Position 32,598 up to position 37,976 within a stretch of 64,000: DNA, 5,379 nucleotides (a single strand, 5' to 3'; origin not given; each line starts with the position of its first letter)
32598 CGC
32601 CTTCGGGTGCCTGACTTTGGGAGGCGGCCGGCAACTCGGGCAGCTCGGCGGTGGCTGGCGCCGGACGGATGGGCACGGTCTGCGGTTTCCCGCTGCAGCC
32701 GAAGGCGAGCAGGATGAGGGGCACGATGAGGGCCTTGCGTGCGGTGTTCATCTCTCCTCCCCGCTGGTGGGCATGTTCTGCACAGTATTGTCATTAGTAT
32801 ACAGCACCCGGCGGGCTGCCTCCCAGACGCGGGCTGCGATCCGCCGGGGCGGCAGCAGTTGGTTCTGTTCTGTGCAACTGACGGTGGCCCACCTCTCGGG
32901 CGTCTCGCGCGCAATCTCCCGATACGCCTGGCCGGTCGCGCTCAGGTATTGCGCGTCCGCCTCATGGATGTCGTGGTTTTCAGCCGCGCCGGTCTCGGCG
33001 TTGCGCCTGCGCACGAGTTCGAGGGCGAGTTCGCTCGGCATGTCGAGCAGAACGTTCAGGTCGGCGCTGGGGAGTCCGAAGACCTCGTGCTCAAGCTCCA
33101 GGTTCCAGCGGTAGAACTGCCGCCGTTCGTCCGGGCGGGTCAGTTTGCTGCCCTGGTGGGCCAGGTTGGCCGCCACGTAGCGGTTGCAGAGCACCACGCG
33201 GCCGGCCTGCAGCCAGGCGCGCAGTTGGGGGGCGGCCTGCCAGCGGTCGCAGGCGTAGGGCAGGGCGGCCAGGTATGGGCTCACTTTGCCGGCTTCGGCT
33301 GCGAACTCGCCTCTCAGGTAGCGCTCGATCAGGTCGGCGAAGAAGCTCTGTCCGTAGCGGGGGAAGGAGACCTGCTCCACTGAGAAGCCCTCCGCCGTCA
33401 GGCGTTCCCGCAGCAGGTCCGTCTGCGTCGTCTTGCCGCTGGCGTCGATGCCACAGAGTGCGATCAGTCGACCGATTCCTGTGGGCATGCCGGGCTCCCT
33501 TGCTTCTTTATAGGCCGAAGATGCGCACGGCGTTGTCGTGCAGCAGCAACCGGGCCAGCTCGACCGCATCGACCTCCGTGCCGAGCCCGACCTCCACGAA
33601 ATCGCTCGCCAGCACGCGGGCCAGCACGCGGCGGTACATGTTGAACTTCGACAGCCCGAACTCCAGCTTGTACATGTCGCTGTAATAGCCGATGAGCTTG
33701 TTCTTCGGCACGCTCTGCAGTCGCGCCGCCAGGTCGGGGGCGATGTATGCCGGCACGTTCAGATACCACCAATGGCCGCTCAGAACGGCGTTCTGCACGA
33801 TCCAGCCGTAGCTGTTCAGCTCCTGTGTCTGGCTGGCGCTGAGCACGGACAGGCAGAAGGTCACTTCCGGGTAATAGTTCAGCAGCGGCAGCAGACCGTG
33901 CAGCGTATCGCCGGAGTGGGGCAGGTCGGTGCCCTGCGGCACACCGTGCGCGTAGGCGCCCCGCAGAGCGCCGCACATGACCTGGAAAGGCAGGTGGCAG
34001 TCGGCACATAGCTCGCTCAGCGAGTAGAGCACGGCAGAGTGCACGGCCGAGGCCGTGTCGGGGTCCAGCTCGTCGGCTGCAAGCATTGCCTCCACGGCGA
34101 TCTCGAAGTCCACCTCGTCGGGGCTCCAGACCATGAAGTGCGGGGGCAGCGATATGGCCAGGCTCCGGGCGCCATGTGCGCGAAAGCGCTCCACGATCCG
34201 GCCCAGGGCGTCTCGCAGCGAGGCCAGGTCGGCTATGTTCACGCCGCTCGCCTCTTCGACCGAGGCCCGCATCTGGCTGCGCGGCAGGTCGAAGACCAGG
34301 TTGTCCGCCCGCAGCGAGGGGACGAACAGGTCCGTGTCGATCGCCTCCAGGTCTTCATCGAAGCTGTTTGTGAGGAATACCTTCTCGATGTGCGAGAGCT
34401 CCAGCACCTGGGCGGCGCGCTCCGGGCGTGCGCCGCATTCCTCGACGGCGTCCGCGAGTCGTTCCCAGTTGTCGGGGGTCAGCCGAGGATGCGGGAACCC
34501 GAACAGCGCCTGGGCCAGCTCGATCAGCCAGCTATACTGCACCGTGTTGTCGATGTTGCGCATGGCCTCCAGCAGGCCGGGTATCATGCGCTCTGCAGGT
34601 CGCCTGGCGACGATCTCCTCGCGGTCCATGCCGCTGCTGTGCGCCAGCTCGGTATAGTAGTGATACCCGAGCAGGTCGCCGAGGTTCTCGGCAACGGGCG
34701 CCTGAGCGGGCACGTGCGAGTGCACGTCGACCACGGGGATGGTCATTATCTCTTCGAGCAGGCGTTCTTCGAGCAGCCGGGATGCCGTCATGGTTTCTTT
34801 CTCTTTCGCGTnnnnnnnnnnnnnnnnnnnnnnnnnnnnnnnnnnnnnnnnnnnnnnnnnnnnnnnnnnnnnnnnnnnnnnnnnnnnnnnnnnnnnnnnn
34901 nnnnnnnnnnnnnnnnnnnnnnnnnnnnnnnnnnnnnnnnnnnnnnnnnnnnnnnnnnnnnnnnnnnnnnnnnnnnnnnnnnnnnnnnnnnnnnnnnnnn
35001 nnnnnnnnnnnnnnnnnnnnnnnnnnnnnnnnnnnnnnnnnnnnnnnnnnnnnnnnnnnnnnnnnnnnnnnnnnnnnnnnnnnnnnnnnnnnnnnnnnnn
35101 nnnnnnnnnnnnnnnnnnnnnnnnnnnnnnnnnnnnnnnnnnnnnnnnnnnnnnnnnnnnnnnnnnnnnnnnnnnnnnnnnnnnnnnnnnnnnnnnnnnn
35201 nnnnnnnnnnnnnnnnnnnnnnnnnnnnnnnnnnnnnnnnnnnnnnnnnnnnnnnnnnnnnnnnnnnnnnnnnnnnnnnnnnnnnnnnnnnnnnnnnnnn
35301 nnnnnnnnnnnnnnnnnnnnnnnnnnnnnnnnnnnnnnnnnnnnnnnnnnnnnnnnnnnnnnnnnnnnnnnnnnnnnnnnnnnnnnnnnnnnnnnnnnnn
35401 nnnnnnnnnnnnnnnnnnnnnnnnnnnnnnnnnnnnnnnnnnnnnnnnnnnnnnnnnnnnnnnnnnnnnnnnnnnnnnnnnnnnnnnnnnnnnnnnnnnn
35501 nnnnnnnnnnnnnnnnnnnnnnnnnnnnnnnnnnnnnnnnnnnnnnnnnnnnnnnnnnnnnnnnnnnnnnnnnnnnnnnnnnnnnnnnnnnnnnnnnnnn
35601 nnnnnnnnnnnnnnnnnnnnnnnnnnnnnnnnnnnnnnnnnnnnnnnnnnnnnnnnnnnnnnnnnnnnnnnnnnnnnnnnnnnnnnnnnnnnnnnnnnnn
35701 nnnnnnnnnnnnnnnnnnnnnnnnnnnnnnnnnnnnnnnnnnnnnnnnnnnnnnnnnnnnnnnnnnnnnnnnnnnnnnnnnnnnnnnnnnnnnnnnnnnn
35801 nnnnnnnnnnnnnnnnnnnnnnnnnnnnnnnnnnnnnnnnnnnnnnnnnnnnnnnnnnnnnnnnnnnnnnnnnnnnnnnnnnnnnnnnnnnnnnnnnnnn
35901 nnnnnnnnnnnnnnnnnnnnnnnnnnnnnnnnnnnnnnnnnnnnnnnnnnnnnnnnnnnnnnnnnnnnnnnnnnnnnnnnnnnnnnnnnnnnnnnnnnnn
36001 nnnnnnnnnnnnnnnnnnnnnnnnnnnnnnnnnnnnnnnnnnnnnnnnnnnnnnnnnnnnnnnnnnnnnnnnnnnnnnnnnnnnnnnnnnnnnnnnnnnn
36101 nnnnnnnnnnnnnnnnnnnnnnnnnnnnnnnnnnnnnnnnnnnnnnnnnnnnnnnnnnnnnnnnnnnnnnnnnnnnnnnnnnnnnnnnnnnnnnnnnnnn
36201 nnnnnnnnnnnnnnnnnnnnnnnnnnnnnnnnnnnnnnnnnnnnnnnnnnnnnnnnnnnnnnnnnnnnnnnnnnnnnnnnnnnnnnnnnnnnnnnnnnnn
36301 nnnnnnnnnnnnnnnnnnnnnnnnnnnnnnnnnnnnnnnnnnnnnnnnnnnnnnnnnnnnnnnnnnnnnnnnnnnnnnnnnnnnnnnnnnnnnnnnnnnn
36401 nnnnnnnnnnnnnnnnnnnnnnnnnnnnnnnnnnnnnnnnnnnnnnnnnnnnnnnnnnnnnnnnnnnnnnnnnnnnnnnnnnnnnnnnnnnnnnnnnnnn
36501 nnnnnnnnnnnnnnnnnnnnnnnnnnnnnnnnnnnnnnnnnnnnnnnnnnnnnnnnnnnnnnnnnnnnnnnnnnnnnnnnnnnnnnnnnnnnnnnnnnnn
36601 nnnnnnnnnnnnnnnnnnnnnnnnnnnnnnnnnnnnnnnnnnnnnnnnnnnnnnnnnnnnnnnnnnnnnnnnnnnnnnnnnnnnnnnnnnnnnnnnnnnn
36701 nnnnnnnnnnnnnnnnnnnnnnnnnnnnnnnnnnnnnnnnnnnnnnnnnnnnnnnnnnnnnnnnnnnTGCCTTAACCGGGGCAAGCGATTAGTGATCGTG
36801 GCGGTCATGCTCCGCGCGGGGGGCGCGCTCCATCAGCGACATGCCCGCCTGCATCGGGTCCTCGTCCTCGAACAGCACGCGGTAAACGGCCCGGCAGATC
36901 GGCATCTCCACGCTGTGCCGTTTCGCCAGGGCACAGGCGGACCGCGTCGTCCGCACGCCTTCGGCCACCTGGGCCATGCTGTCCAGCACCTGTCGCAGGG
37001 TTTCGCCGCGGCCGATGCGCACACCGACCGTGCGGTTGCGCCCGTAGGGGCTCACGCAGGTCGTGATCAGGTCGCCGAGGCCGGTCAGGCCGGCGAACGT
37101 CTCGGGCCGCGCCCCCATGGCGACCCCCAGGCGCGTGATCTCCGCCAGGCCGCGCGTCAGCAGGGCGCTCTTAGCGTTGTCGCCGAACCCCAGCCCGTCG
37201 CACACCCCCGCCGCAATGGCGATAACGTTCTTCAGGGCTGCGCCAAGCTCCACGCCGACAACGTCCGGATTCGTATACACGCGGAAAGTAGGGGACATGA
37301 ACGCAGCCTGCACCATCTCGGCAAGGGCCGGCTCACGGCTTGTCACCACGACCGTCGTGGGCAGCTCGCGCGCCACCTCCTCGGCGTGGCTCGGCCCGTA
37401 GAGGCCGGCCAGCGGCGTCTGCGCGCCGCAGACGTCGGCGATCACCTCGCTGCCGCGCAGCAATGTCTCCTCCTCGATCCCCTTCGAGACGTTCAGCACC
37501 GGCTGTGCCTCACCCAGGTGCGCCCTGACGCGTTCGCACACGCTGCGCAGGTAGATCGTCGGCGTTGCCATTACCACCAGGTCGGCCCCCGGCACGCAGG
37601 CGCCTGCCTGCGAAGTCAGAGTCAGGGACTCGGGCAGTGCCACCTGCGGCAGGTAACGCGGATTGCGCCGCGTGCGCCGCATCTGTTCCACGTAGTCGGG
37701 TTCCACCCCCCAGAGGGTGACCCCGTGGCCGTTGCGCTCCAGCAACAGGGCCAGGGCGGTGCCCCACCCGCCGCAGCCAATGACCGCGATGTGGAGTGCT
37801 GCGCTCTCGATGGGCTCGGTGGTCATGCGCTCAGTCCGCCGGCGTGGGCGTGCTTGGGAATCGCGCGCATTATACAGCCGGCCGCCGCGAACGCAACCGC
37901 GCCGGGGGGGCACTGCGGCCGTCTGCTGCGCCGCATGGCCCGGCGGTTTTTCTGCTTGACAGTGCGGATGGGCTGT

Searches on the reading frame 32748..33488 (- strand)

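Call 55: search_protein_families(library=pfam, proteins=[window:32748-33488:-], max_evalue=0.001)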
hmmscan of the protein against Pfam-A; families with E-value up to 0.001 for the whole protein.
window:32748-33488:- (246 aa): 1 family
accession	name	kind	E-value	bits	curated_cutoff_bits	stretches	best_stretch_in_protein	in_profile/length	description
PF02223.23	Thymidylate_kin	-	4.1e-19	69.4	27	1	13-208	3-177/185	Thymidylate kinase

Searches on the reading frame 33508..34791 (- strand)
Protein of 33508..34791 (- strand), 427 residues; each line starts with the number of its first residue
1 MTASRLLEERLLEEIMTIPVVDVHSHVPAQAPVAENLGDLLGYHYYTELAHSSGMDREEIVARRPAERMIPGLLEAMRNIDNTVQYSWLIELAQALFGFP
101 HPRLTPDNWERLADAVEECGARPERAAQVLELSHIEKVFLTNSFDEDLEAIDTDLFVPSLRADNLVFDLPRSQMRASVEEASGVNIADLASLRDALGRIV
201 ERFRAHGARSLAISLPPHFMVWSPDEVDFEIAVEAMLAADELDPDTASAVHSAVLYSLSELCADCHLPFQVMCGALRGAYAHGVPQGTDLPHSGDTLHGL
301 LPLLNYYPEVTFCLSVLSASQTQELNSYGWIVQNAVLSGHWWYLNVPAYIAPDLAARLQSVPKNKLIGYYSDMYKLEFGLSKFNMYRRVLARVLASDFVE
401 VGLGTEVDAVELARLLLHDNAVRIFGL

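Call 55: search_protein_families(library=pfam, proteins=[window:33508-34791:-], max_evalue=0.001)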
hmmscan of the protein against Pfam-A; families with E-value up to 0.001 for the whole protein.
window:33508-34791:- (427 aa): 1 family
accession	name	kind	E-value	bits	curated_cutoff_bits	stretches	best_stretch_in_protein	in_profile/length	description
PF02614.20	UxaC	-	8.3e-09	35.2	25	1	10-420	18-459/464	Glucuronate isomerase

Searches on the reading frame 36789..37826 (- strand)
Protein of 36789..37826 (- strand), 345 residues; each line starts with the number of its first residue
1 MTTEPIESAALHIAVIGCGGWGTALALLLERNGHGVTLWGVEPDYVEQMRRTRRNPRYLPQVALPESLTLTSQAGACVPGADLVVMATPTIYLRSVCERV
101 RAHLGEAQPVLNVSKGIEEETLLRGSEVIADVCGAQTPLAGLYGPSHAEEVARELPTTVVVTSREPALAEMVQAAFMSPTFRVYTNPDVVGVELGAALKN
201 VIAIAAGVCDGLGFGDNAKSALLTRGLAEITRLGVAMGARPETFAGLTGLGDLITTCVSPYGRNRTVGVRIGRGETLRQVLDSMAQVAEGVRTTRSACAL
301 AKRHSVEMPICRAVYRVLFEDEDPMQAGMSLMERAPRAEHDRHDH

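Call 55: search_protein_families(library=pfam, proteins=[window:36789-37826:-], max_evalue=0.001)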
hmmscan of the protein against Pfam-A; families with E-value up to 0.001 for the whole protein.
window:36789-37826:- (345 aa): 5 families
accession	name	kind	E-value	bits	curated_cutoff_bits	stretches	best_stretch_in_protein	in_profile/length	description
PF07479.19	NAD_Gly3P_dh_C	-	5.8e-59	198.8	25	1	188-327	1-140/142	NAD-dependent glycerol-3-phosphate dehydrogenase C-terminus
PF01210.29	NAD_Gly3P_dh_N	-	7.8e-47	159.6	23.1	1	13-167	2-156/158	NAD-dependent glycerol-3-phosphate dehydrogenase N-terminus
PF20618.3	GPD_NAD_C_bact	-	1.2e-20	74.3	27.6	1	248-314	1-66/66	Bacterial GPD, NAD-dependent C-terminal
PF02558.23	ApbA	-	1.4e-09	38.2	22.2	1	13-125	1-111/150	Ketopantoate reductase PanE/ApbA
PF03807.23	F420_oxidored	-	0.00018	22.5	21.6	0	13-107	2-85/94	NADP oxidoreductase coenzyme F420-dependent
